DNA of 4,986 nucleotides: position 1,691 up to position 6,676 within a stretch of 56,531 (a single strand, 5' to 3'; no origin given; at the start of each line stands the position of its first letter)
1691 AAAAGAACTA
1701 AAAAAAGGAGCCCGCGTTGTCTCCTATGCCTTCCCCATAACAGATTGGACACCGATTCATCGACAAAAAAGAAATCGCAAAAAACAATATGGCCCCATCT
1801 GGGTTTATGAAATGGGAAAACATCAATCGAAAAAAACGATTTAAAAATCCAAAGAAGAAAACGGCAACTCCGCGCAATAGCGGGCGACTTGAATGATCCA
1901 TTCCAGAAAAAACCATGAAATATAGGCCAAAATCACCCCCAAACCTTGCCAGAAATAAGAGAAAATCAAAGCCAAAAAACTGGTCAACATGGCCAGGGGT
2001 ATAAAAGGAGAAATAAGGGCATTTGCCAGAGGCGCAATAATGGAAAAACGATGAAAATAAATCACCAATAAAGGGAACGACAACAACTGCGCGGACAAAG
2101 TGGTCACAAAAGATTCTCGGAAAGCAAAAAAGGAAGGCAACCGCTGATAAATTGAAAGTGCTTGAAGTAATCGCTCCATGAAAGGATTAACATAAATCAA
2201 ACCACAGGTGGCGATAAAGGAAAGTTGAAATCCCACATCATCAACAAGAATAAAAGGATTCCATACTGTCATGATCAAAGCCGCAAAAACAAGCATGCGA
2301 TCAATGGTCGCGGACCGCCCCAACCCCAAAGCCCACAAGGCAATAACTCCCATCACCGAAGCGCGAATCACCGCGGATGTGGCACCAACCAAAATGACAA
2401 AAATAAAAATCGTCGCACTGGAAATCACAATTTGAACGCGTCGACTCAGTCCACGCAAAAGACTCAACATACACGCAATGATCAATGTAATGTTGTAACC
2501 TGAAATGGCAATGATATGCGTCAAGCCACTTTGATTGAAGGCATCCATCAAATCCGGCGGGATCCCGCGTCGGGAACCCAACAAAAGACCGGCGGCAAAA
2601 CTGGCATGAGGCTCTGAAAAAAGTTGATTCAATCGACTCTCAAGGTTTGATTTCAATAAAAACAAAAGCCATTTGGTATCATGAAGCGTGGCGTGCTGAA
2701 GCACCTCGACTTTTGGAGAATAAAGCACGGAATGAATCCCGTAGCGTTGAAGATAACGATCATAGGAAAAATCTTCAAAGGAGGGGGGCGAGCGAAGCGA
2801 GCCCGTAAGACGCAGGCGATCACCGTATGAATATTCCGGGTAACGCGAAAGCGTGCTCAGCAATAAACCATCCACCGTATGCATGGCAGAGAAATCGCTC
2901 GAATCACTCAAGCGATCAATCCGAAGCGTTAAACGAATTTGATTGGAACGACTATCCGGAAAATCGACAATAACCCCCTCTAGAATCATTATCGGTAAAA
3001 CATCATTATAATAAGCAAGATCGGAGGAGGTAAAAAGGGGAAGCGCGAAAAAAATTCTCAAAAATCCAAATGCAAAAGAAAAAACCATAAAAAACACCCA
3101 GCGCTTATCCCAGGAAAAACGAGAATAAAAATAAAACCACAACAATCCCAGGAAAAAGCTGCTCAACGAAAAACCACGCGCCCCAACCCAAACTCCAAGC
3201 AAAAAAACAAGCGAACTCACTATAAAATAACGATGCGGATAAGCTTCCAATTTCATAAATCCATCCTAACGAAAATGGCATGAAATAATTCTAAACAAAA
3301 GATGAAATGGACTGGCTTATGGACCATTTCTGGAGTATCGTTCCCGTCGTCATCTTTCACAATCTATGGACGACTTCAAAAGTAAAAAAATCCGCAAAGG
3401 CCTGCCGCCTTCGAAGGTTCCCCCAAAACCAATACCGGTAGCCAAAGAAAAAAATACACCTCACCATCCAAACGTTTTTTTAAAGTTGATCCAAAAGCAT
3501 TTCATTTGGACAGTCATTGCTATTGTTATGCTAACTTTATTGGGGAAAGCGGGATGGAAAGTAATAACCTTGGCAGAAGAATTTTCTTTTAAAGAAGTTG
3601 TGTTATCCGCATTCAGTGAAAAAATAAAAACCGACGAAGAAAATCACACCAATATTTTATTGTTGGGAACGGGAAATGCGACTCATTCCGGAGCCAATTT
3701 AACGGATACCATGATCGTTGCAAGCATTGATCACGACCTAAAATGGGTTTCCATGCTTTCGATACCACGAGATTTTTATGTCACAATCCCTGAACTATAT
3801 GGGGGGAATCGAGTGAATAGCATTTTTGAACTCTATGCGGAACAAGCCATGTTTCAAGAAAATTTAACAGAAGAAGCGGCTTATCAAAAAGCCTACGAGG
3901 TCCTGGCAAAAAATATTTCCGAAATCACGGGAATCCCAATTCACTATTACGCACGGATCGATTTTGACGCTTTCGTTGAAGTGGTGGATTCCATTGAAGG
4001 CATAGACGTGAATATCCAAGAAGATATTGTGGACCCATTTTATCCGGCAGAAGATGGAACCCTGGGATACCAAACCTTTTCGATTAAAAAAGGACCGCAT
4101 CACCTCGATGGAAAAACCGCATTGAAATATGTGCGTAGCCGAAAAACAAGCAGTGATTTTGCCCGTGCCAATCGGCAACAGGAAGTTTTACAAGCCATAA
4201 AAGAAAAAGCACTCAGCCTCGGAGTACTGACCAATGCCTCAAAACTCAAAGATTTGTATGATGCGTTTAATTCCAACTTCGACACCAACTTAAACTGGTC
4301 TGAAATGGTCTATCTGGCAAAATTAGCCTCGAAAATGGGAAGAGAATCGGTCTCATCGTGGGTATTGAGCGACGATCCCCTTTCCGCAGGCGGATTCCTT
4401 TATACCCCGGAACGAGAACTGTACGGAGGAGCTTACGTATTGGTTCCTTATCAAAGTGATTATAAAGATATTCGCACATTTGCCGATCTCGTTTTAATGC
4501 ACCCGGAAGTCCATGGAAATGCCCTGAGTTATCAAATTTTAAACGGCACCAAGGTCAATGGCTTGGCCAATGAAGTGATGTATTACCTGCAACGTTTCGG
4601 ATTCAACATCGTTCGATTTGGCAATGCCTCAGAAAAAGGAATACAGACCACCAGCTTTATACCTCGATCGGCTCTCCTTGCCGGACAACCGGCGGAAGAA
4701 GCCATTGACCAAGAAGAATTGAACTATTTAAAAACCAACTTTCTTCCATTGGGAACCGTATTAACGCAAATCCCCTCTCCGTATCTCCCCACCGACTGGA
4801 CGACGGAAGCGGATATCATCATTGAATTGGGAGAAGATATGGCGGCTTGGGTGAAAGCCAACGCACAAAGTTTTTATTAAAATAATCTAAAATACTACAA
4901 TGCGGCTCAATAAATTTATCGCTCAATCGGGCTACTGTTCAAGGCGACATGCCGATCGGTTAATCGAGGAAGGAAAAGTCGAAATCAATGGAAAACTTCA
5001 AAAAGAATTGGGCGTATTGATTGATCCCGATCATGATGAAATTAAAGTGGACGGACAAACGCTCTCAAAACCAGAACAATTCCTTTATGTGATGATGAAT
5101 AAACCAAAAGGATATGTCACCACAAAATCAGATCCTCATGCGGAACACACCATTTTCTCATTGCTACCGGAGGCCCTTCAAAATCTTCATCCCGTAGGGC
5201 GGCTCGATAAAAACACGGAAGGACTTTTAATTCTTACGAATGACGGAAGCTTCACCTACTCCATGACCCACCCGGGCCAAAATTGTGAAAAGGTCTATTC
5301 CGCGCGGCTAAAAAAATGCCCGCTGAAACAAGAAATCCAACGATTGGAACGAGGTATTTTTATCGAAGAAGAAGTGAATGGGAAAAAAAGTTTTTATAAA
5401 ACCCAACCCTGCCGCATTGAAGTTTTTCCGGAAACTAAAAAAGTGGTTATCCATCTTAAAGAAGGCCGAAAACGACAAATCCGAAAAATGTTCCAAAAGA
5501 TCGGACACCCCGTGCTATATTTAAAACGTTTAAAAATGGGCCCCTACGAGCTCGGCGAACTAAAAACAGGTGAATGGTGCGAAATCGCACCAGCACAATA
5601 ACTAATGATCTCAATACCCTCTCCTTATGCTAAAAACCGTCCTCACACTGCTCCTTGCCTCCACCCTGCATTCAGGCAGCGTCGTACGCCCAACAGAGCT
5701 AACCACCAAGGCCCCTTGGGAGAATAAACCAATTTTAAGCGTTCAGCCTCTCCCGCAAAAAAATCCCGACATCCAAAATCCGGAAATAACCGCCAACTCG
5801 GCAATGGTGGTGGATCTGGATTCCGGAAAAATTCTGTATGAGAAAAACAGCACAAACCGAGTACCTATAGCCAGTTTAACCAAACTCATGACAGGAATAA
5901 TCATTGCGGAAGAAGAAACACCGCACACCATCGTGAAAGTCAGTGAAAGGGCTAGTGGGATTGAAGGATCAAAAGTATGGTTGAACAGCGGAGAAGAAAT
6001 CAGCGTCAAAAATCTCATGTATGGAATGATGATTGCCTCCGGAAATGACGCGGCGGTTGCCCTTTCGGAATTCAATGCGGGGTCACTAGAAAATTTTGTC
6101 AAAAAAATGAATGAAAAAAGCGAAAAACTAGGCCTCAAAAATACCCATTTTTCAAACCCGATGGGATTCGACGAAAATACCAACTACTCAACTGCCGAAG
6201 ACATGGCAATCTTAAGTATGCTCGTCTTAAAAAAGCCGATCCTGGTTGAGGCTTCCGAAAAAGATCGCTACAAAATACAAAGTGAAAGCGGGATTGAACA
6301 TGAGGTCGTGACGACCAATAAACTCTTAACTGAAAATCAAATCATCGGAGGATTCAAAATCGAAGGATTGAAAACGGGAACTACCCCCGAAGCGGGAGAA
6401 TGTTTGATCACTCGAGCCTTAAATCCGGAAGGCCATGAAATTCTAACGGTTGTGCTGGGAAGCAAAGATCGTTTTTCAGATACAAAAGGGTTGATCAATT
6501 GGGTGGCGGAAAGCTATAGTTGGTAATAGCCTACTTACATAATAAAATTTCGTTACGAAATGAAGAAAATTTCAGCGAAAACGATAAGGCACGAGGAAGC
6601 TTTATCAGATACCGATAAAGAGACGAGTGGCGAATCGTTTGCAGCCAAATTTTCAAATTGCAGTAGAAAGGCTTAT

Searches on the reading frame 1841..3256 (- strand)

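Call 67: search_protein_families(library=pfam, proteins=[window:1841-3256:-], max_evalue=0.00001)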
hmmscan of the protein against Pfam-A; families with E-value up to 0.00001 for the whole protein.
window:1841-3256:- (471 aa): 2 families
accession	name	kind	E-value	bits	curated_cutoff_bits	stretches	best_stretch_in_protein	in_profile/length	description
PF03772.21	Competence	-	4.4e-51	174.3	23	1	224-469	1-243/270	Competence protein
PF13567.11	DUF4131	-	1.9e-22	80.1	31.6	1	31-185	10-164/165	Domain of unknown function (DUF4131)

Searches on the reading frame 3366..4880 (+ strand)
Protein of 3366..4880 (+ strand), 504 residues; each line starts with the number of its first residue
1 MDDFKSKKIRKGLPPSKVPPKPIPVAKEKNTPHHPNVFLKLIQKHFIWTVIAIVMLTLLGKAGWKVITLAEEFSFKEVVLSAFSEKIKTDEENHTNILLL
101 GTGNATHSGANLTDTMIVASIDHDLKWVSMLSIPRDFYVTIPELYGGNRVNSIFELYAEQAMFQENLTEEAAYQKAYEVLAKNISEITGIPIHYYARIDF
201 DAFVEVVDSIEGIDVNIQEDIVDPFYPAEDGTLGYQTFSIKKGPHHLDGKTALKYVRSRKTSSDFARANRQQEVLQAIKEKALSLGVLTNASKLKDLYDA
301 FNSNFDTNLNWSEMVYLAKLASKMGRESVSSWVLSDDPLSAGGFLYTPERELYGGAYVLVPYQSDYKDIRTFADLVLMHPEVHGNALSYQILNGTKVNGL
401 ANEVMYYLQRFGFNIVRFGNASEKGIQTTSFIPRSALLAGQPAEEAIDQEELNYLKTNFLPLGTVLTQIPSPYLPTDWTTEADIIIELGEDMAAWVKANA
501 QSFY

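Call 67: search_protein_families(library=pfam, proteins=[window:3366-4880:+], max_evalue=0.00001)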
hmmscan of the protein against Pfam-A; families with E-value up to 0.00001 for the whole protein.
window:3366-4880:+ (504 aa): 2 families
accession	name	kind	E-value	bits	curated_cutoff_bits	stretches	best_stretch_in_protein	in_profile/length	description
PF03816.19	LytR_cpsA_psr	-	1.1e-35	123.5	24.6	1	113-282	2-148/150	LytR_cpsA_psr family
PF13399.11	LytR_C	-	3.5e-07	31.5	22.2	1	390-440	5-48/86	LytR cell envelope-related transcriptional attenuator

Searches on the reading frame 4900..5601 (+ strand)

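Call 67: search_protein_families(library=pfam, proteins=[window:4900-5601:+], max_evalue=0.00001)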
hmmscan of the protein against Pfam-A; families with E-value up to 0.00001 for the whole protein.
window:4900-5601:+ (233 aa): 2 families
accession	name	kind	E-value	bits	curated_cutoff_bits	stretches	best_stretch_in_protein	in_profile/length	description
PF00849.27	PseudoU_synth_2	-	1.1e-23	84.6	26.8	1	63-199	2-151/152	RNA pseudouridylate synthase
PF01479.30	S4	-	2.1e-12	47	22.8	1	1-43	1-44/48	S4 domain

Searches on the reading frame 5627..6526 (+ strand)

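Call 67: search_protein_families(library=pfam, proteins=[window:5627-6526:+], max_evalue=0.00001)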
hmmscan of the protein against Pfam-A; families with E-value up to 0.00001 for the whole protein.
window:5627-6526:+ (299 aa): 2 families
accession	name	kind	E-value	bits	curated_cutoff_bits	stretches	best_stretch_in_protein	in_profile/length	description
PF00768.25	Peptidase_S11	-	1.9e-65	221.1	27.6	1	50-280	6-238/239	D-alanyl-D-alanine carboxypeptidase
PF13354.11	Beta-lactamase2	-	5.4e-10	39.4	22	1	59-217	2-163/214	Beta-lactamase enzyme family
